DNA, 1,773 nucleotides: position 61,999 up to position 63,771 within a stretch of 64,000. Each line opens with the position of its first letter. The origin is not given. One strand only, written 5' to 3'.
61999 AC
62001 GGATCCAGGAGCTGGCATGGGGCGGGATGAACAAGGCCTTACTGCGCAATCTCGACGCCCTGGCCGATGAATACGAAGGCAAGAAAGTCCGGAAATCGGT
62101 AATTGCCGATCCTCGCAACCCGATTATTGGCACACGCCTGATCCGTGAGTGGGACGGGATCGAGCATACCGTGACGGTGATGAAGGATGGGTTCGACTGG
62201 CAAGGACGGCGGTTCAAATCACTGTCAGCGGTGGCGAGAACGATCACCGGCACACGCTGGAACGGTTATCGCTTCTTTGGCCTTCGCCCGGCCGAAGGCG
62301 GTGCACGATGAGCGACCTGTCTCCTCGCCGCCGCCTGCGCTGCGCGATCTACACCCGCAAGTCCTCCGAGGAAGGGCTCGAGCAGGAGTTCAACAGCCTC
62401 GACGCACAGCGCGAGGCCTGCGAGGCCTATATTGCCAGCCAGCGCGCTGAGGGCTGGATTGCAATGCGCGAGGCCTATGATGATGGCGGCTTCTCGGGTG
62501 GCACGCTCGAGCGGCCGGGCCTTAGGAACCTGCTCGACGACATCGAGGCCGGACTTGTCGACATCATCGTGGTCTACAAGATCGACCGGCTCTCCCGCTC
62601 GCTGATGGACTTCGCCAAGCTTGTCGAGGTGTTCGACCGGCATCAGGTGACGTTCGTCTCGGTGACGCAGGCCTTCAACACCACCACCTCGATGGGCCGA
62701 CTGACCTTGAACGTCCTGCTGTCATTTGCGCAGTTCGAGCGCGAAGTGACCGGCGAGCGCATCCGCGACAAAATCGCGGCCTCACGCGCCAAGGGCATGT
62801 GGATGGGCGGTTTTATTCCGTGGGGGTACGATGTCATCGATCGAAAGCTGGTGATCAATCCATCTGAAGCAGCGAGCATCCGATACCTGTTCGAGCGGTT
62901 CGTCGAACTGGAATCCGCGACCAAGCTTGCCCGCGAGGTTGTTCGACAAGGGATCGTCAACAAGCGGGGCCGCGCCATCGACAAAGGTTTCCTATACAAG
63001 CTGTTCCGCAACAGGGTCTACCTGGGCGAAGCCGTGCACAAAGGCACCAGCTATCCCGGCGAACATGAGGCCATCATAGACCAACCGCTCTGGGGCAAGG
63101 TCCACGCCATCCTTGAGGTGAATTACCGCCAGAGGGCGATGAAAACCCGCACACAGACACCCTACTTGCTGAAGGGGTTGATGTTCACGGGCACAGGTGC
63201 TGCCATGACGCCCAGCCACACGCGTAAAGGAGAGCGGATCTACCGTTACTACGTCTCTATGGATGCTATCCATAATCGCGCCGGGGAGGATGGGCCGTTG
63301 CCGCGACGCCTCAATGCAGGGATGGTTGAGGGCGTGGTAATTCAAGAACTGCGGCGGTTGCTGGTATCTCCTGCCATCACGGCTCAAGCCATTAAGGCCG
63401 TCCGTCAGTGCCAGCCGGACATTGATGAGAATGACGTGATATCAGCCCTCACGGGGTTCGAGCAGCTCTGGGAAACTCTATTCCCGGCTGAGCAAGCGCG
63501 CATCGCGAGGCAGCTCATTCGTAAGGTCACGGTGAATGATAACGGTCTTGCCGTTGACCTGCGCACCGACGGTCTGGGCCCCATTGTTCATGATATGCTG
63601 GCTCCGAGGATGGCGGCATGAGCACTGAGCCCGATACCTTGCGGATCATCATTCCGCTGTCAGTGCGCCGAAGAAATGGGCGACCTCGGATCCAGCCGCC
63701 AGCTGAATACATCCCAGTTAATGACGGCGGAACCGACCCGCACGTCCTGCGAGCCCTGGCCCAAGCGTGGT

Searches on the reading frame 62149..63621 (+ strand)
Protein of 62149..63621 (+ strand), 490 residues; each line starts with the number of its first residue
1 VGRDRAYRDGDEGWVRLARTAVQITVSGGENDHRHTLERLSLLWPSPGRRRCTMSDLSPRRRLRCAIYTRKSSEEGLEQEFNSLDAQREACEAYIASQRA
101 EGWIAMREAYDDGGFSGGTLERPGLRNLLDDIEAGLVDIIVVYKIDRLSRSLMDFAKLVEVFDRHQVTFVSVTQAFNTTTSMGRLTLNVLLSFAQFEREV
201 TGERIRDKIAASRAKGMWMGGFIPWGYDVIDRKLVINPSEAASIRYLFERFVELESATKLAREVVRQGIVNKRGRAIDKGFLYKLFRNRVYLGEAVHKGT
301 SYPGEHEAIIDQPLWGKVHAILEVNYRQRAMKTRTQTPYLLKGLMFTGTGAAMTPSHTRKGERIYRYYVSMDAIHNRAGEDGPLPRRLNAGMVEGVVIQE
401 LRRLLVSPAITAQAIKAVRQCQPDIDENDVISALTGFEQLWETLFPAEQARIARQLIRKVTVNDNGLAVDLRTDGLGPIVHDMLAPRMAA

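Call 6: search_protein_families(library=ncbifam, proteins=[window:62149-63621:+], max_evalue=1e-10)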
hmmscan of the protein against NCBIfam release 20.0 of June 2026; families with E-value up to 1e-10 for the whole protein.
window:62149-63621:+ (490 aa): 4 families
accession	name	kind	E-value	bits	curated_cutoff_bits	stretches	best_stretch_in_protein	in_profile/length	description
NF047343.1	SCCmet_CcrB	equivalog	2.1e-36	125.7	900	1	62-420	6-379/542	cassette chromosome recombinase CcrB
NF041201.1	recomb_XisF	equivalog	3.7e-32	111.9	375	1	116-369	40-325/465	fdxN element excision recombinase XisF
NF047344.1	SCCmet_CcrA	equivalog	1.3e-23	83.9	700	1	82-375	16-297/442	cassette chromosome recombinase CcrA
NF047347.1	SCCmet_CcrC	equivalog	1.1e-20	73.7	900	1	64-298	4-235/558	cassette chromosome recombinase CcrC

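Call 84: search_protein_families(library=pfam, proteins=[window:62149-63621:+], max_evalue=0.001)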
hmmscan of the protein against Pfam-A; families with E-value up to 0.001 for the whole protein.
window:62149-63621:+ (490 aa): 2 families
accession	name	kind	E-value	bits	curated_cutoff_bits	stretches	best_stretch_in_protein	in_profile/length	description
PF00239.26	Resolvase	-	4.2e-38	131.1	23.3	1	66-218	2-145/145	Resolvase, N terminal domain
PF07508.19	Recombinase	-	1.6e-12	48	21.1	1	238-323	1-100/102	Recombinase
